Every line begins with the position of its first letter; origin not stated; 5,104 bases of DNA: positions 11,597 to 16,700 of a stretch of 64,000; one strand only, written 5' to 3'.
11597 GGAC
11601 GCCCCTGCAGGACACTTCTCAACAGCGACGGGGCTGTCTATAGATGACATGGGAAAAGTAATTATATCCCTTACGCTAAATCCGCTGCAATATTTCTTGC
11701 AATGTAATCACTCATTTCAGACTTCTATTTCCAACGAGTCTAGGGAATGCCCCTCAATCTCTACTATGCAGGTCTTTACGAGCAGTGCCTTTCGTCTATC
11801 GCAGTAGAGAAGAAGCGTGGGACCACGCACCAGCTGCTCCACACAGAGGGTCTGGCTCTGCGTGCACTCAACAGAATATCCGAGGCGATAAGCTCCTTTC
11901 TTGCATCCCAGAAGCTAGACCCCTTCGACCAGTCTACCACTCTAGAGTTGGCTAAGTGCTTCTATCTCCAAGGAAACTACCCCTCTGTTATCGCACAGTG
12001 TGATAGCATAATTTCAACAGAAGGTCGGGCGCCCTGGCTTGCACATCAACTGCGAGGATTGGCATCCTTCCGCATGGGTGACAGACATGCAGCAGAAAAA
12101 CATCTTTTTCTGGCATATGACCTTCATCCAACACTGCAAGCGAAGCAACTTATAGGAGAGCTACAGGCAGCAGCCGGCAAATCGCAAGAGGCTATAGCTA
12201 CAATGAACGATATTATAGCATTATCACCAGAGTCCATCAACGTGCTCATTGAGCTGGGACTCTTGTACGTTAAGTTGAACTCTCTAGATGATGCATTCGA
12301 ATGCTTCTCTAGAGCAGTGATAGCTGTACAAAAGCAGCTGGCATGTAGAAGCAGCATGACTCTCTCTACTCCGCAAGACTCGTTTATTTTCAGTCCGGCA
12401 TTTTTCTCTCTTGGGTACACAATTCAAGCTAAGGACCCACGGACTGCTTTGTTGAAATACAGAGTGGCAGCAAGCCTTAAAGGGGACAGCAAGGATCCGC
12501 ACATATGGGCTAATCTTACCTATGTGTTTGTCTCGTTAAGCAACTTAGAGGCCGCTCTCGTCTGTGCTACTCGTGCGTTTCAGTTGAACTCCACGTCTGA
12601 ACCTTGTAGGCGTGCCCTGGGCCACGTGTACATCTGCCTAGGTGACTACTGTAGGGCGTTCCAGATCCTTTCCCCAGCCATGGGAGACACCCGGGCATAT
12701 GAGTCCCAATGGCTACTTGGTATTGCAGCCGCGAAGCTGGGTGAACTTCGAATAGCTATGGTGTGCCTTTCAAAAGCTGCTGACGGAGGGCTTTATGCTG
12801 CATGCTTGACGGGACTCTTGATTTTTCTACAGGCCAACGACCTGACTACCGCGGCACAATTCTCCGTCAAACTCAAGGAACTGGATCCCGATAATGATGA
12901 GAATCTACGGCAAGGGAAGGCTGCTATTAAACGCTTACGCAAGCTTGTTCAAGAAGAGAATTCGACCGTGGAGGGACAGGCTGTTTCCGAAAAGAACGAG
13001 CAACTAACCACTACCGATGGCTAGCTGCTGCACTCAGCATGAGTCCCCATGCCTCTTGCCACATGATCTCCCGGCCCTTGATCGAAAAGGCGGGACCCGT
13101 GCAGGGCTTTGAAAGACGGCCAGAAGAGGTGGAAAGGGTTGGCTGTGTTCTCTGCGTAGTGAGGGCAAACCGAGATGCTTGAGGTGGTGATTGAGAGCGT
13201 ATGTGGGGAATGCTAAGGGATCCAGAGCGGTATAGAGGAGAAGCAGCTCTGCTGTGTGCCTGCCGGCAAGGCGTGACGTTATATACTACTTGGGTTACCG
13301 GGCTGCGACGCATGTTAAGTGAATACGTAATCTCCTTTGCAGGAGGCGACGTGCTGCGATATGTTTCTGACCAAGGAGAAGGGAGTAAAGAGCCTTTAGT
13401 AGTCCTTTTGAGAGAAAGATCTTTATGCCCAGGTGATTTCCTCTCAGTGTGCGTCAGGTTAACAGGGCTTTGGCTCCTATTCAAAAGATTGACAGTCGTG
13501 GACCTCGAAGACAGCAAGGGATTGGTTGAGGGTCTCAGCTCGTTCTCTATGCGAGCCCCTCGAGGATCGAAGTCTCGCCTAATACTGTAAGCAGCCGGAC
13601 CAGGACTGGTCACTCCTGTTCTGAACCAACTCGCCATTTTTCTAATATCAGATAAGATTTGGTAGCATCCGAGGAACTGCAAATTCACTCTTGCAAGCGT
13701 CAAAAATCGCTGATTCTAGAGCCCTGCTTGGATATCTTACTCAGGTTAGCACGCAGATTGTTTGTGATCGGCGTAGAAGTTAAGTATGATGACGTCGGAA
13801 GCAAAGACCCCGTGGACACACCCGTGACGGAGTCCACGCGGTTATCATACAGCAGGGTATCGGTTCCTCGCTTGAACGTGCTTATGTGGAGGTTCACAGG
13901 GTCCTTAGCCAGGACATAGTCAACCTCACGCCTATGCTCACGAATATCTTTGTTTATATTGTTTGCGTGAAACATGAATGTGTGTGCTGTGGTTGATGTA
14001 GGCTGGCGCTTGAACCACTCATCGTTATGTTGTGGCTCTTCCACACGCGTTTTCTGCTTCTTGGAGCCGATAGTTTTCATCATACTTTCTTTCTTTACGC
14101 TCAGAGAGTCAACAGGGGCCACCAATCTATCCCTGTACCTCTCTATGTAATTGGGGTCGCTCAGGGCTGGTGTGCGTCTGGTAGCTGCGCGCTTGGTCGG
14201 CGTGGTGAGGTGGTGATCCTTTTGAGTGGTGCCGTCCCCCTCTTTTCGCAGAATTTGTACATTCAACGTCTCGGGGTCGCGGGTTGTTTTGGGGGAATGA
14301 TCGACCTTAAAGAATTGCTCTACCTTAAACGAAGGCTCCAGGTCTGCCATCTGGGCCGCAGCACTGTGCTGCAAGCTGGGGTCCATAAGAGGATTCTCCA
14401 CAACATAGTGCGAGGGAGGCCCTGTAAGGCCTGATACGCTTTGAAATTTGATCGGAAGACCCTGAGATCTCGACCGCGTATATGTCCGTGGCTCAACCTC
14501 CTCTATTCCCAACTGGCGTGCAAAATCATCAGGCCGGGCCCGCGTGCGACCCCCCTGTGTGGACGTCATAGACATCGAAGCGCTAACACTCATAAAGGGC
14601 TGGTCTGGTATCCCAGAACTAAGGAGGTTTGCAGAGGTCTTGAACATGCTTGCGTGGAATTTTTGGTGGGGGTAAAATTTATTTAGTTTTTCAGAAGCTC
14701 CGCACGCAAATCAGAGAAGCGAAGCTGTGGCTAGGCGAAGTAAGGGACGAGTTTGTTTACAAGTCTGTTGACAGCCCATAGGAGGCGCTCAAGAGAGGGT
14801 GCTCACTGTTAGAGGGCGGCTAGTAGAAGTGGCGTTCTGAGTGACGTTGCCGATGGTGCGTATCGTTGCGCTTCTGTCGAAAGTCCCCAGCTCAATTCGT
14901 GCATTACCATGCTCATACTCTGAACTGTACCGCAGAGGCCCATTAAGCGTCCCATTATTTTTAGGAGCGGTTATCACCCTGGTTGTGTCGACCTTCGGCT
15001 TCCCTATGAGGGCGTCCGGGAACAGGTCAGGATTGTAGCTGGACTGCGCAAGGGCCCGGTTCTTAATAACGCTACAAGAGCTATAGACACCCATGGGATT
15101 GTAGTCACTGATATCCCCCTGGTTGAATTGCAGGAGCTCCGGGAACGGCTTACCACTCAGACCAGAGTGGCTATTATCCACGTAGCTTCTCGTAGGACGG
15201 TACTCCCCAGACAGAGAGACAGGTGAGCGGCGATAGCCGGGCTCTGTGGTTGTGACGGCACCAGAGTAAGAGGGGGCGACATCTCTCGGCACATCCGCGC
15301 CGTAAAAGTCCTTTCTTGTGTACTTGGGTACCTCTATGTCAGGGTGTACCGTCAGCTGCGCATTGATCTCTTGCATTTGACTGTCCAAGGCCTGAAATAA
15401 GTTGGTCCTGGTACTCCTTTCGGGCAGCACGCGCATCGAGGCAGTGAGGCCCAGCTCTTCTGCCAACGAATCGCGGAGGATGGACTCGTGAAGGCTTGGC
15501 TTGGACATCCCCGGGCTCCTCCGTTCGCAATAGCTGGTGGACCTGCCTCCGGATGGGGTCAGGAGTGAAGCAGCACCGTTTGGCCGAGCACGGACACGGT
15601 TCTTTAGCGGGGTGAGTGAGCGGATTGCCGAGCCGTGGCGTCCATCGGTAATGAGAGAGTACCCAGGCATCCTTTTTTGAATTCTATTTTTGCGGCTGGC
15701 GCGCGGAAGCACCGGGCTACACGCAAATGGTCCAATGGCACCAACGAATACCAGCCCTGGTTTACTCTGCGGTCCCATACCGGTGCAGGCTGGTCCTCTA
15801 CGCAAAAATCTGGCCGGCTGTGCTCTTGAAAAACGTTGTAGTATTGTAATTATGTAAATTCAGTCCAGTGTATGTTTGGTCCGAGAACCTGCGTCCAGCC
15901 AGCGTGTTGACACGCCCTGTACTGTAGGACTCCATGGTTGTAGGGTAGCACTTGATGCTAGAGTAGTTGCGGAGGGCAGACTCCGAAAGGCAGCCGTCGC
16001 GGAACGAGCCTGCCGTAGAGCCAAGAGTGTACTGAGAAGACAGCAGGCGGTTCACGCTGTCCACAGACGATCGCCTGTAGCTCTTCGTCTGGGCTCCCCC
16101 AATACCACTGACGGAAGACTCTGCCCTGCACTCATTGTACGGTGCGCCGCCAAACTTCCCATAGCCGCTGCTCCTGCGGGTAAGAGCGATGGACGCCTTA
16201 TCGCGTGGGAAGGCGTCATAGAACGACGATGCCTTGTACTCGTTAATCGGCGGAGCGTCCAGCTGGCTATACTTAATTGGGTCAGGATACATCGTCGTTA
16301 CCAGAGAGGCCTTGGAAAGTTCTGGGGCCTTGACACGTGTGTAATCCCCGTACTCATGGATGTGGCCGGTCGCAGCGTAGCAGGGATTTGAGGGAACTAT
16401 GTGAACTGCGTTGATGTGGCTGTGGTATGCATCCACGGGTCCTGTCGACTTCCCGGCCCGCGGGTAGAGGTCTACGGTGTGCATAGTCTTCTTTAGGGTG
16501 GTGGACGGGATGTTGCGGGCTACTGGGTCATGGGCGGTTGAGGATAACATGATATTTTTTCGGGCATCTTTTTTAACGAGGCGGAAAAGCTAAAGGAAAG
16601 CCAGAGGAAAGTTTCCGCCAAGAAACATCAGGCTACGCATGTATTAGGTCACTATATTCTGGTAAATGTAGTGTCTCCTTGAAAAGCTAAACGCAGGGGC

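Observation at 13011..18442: Cluster of sperm-tail PG-rich (SHIPPO-type) repeat genes, including a divergent pair sharing a 59-bp promoter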

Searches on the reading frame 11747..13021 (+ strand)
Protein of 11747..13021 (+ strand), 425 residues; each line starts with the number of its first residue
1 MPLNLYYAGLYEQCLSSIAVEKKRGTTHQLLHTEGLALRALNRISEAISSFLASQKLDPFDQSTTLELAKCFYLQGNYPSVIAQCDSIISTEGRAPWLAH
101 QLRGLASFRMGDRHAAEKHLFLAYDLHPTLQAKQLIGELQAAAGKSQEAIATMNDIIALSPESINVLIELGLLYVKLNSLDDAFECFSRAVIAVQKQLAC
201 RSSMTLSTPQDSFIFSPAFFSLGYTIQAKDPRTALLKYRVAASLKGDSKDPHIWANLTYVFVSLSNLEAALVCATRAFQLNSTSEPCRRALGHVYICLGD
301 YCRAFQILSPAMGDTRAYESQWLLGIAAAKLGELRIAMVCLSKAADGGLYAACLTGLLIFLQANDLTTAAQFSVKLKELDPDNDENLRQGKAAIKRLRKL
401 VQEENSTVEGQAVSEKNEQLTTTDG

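Call 78: search_protein_families(library=pfam, proteins=[window:11747-13021:+], max_evalue=1)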
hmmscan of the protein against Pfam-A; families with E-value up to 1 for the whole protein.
window:11747-13021:+ (425 aa): 18 families
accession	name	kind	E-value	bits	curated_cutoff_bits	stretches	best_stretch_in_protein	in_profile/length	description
PF00515.34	TPR_1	-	2e-14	53.1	27.8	1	166-191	3-28/34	Tetratricopeptide repeat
PF07719.23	TPR_2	-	5e-14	51.6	27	2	30-59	3-32/34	Tetratricopeptide repeat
PF13181.12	TPR_8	-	4.7e-13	48.6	25.7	2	29-59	2-32/34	Tetratricopeptide repeat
PF13432.12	TPR_16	-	4.3e-11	43.5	32.7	3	33-80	2-49/65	Tetratricopeptide repeat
PF14559.12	TPR_19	-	2.1e-09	38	25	1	142-195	3-56/68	Tetratricopeptide repeat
PF13428.12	TPR_14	-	4.3e-09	36.6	23.5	1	132-171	3-42/44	Tetratricopeptide repeat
PF12895.13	ANAPC3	-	4e-07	30.6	27.2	2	266-341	4-79/82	Anaphase-promoting complex, cyclosome, subunit 3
PF23914.1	TPR_CcmH_CycH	-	7.1e-07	29.6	42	1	243-300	42-99/158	Cytochrome c-type biogenesis protein H TPR domain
PF13371.12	TPR_9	-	9.5e-07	29.2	35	1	142-191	7-56/73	Tetratricopeptide repeat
PF13414.12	TPR_11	-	5.5e-06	26.4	26.8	0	142-177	6-41/42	TPR repeat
PF13174.12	TPR_6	-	9.1e-05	23.3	26.3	1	135-163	5-33/33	Tetratricopeptide repeat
PF13424.12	TPR_12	-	0.00014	22.4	30.1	0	146-190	19-71/77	Tetratricopeptide repeat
PF13176.12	TPR_7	-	0.004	17.6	27.9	0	290-304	4-18/36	Tetratricopeptide repeat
PF21545.3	T7SS_EccA1_N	-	0.035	13.8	27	0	322-357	172-207/272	T7SS, ESX-1 secretion system protein EccA1, N-terminal domain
PF14824.11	Sirohm_synth_M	-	0.063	13.2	25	1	89-103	8-22/28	Sirohaem biosynthesis protein central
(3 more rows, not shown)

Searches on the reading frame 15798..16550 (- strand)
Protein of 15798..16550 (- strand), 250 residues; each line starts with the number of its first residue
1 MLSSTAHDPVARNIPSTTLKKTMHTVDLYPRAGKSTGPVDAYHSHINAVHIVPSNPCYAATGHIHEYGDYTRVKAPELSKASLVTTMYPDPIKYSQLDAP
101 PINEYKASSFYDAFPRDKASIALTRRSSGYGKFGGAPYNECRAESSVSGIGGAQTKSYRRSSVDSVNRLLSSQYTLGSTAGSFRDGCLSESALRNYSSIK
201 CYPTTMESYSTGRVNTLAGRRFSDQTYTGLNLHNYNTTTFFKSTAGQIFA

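Call 3: search_protein_families(library=pfam, proteins=[window:15798-16550:-], max_evalue=1)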
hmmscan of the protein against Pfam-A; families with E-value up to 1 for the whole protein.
window:15798-16550:- (250 aa): 0 families

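Call 63: find_homologous_proteins(query=window:15798-16550:-, max_evalue=0.01)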
Query window:15798-16550:- (250 aa): 4 proteins with E <= 0.01 among 200 candidates.
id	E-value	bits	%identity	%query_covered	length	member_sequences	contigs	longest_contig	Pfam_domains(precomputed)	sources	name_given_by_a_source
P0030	5.4e-143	492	91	98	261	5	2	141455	-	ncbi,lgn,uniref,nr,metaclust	ncbi:Hypothetical protein GLP15_1326 [Giardia lamblia P15]|uniref:Uncharacterized protein n=1 Tax=Gi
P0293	1.9e-135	468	85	100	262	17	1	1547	-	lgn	-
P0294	1.7e-126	438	82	97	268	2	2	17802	-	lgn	-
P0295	3.7e-126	437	79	100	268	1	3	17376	-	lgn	-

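Call 83: predict_structure(alignment_id=A9)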
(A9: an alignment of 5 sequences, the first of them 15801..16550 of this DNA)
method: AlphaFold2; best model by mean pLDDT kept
length: 250 residues; sequences in the alignment: 5
mean_pLDDT: 30.6   pTM: 0.11
mean pLDDT of the five models: 30.6, 26.0, 25.5, 23.7, 22.1
residues with pLDDT >= 90: 0; 70-90: 0; 50-70: 0; < 50: 250
segments of 3 or more residues with pLDDT < 50: 1-250
pLDDT, mean of each block of 10 residues (from residue 1): 32 35 31 31 30 28 29 29 27 31 33 30 29 31 29 30 31 29 31 32 28 28 32 36 34
secondary structure, 60 per line:
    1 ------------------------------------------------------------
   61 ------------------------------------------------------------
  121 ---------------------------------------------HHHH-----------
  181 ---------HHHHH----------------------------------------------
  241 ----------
elements in order: H166-169 H190-194
